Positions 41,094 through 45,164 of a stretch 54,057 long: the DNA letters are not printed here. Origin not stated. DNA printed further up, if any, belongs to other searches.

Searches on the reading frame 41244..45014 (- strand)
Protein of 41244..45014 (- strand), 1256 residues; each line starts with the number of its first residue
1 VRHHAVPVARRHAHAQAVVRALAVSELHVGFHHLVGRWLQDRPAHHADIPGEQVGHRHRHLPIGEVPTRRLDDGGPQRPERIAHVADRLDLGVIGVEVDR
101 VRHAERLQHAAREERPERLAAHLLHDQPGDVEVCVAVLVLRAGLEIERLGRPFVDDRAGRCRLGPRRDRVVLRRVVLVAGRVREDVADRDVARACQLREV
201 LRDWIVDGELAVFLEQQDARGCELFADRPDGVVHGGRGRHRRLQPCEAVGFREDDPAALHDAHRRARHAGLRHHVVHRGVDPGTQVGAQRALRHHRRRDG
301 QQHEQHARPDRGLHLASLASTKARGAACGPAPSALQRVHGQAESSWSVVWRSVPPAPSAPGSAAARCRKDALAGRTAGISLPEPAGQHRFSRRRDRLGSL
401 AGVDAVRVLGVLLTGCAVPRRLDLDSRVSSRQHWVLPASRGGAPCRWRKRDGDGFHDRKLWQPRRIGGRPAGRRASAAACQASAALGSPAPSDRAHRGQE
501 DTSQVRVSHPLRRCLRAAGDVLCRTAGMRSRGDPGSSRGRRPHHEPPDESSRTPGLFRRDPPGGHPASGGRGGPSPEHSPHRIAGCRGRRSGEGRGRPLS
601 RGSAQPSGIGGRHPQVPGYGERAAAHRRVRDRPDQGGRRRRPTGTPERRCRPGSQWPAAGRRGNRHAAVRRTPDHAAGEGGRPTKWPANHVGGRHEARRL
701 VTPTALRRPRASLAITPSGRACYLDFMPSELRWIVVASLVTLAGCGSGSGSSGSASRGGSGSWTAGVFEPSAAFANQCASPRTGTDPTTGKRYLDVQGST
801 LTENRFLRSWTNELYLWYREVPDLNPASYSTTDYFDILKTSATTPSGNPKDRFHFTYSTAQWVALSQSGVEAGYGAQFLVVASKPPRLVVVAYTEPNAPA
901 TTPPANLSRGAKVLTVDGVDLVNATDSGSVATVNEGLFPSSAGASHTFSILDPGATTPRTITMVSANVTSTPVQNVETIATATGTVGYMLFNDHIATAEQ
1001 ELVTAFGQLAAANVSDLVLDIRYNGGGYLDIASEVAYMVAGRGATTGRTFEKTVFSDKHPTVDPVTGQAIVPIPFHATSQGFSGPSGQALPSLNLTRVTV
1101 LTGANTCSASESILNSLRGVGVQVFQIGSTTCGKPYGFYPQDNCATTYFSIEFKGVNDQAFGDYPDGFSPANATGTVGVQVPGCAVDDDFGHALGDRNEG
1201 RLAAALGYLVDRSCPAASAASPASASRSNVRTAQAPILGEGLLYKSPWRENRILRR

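Call 52: search_protein_families(library=pfam, proteins=[window:41244-45014:-], max_evalue=0.001)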
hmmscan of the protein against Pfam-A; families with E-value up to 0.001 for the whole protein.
window:41244-45014:- (1256 aa): 2 families
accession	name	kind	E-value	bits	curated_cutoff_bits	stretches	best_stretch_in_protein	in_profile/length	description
PF03572.23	Peptidase_S41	-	3.2e-12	46.8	24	1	986-1134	2-124/165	Peptidase family S41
PF18294.6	Pept_S41_N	-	9.1e-05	22.7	25.9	1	803-839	2-40/49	Peptidase S41 N-terminal domain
